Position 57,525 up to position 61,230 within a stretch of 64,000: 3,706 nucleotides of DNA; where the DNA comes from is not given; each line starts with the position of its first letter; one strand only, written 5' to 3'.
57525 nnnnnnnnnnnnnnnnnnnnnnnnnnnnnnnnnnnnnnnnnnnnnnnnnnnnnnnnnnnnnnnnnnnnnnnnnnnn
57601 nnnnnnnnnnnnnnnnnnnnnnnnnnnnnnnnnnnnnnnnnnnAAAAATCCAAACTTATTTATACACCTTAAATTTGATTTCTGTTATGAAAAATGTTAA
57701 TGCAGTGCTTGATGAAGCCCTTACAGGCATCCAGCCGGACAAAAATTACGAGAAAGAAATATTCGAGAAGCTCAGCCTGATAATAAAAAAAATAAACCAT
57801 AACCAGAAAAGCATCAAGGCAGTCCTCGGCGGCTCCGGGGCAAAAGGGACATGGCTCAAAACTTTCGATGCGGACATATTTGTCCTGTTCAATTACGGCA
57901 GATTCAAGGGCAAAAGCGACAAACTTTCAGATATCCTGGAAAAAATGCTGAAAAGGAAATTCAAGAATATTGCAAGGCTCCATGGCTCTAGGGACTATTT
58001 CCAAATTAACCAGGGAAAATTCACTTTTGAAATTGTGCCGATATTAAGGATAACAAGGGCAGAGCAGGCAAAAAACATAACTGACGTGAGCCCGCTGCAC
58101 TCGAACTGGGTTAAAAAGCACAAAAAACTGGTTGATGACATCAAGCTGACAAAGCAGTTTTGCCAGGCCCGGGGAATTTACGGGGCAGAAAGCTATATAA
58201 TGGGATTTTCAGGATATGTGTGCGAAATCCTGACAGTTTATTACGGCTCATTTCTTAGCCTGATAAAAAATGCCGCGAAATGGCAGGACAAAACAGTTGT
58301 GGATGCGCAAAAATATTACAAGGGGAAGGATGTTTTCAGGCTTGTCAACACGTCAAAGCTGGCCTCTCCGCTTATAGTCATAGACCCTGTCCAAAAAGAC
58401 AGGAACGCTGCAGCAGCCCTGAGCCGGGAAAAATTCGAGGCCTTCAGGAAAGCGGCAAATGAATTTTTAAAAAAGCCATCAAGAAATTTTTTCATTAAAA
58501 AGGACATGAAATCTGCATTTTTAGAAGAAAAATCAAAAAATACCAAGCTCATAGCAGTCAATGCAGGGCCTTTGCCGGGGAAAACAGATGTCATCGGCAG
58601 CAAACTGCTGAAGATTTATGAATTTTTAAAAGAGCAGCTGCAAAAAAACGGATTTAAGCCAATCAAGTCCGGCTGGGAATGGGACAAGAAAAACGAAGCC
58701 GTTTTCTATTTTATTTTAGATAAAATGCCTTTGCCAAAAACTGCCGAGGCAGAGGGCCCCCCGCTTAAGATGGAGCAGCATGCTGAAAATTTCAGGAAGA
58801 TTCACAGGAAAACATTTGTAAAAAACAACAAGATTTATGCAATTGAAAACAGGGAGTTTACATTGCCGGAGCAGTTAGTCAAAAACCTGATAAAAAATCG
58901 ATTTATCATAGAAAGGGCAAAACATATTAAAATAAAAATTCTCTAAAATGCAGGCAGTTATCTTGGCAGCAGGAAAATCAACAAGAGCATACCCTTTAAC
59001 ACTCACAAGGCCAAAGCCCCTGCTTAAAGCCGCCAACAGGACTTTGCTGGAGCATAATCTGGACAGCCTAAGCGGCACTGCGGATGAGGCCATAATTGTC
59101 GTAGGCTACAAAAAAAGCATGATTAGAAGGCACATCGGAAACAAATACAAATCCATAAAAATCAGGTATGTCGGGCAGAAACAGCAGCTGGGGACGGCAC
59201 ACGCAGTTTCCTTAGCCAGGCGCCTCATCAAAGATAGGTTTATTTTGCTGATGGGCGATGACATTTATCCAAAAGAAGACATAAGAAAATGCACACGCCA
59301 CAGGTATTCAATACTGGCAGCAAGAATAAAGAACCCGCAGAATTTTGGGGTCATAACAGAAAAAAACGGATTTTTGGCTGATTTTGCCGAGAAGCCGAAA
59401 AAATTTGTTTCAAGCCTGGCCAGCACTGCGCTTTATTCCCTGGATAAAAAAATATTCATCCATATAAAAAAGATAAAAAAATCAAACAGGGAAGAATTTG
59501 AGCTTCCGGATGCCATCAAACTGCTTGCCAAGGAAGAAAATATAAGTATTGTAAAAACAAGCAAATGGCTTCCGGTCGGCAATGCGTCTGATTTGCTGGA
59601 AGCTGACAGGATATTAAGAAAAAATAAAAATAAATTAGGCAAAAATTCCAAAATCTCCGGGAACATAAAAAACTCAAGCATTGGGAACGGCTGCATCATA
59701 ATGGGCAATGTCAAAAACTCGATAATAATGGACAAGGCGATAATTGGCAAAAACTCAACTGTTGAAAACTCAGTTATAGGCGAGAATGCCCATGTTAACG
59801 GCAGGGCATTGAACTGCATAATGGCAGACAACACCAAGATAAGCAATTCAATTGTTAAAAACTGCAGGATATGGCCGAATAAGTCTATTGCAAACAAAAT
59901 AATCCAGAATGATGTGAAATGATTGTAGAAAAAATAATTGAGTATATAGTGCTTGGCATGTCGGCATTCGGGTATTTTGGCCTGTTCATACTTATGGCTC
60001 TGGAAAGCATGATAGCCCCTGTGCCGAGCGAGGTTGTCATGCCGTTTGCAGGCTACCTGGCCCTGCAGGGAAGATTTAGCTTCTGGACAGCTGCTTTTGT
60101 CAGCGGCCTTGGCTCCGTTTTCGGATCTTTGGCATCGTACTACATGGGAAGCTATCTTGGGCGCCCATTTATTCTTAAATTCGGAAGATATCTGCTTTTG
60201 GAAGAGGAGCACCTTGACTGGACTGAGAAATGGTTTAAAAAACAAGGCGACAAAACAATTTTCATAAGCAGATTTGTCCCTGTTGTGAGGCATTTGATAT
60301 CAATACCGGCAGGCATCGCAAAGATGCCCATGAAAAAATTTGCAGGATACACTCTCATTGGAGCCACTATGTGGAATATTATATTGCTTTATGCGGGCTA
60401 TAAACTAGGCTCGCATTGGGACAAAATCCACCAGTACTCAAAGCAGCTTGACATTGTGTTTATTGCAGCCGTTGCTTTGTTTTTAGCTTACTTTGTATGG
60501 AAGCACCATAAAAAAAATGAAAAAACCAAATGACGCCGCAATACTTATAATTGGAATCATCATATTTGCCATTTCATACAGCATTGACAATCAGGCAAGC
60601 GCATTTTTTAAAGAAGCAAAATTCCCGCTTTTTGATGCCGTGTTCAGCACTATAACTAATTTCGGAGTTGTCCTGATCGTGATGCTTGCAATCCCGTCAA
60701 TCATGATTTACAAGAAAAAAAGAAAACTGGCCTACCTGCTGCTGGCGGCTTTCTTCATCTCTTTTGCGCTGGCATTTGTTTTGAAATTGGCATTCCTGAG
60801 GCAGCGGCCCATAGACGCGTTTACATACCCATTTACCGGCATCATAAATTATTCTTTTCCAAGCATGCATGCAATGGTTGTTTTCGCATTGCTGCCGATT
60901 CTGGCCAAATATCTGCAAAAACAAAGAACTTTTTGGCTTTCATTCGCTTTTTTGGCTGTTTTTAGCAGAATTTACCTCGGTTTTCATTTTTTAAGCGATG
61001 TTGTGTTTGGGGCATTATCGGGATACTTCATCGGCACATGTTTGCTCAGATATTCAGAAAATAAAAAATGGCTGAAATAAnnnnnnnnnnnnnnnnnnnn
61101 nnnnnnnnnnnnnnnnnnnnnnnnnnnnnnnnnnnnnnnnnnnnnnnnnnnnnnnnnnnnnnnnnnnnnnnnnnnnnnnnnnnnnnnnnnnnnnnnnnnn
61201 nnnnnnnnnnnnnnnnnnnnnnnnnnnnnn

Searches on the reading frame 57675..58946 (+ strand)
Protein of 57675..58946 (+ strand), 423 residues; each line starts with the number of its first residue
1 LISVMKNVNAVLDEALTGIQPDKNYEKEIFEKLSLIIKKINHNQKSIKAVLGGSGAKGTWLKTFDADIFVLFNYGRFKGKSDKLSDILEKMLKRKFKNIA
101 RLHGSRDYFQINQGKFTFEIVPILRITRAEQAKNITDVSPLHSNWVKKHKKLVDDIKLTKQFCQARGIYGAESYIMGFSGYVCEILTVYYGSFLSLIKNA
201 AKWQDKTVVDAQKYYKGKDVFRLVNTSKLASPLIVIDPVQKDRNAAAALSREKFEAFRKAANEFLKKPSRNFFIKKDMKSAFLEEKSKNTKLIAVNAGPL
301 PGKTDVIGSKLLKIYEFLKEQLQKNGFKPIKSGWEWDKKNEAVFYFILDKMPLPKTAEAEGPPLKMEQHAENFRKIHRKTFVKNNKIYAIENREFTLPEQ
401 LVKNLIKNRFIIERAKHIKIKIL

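Call 45: search_protein_families(library=pfam, proteins=[window:57675-58946:+], max_evalue=0.00001)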
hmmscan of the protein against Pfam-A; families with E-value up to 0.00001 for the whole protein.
window:57675-58946:+ (423 aa): 3 families
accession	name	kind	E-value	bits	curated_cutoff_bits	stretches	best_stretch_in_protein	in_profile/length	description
PF09249.16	tRNA_NucTransf2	-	9.6e-38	129.3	27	1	154-273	1-112/113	tRNA nucleotidyltransferase, second domain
PF21133.2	CAA_C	-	9.8e-14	51.7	22.2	1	304-406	17-120/144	CCA-adding enzyme, C-terminal domain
PF01909.29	NTP_transf_2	-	5.1e-07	30.4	21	1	35-95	3-68/93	Nucleotidyltransferase domain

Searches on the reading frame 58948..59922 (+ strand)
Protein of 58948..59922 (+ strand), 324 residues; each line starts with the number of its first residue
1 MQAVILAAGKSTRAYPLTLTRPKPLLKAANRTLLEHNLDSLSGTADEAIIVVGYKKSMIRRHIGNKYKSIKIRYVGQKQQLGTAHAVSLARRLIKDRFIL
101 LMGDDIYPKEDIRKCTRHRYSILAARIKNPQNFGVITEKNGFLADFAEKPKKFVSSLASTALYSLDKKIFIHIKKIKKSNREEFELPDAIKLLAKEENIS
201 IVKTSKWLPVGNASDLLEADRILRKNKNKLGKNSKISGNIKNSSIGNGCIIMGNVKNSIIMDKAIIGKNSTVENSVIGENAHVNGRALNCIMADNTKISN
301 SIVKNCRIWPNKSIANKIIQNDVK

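Call 45: search_protein_families(library=pfam, proteins=[window:58948-59922:+], max_evalue=0.00001)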
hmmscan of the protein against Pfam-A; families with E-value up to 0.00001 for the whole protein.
window:58948-59922:+ (324 aa): 4 families
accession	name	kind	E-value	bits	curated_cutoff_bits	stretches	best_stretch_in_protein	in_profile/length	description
PF00483.29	NTP_transferase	-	5.5e-37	128.1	21.2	1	3-224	2-243/245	Nucleotidyl transferase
PF12804.13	NTP_transf_3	-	1.6e-09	38.6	27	1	3-118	1-110/160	MobA-like NTP transferase domain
PF25084.1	LbH_EIF2B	-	9.9e-09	35.6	54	1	228-285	22-83/105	EIF2B subunit epsilon LbH domain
PF24894.1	Hexapep_GlmU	-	1e-06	29.2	23.3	1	233-300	9-79/104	GlmU-like, C-terminal hexapeptide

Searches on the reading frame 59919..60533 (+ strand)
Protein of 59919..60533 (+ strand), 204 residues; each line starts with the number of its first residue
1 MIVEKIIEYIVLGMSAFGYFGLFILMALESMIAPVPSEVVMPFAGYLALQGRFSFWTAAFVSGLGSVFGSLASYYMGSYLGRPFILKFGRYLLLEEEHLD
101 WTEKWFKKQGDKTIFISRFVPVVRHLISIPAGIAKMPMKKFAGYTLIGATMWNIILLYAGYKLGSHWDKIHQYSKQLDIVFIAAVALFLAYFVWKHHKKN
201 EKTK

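Call 45: search_protein_families(library=pfam, proteins=[window:59919-60533:+], max_evalue=0.00001)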
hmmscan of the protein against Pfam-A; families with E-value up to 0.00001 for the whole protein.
window:59919-60533:+ (204 aa): 1 family
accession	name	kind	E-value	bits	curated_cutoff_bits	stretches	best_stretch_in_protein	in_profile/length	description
PF09335.16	VTT_dom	-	6.2e-26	91.7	33.9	1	35-161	1-122/123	VTT domain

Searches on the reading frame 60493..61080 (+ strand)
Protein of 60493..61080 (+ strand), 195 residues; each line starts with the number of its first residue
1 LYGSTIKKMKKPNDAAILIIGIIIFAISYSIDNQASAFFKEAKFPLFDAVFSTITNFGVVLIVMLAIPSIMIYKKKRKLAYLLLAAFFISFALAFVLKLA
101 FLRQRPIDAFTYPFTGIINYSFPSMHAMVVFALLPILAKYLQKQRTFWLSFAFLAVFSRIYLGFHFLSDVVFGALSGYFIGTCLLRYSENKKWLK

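Call 46: search_protein_families(library=pfam, proteins=[window:60493-61080:+], max_evalue=0.00001)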
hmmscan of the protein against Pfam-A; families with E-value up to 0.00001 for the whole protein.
window:60493-61080:+ (195 aa): 2 families
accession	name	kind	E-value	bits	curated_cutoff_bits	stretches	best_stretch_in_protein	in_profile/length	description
PF01569.27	PAP2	-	2.1e-18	66.7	27.2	1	82-192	4-129/130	PAP2 superfamily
PF14378.12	PAP2_3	-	9.2e-10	39.1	27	1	57-177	36-184/190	PAP2 superfamily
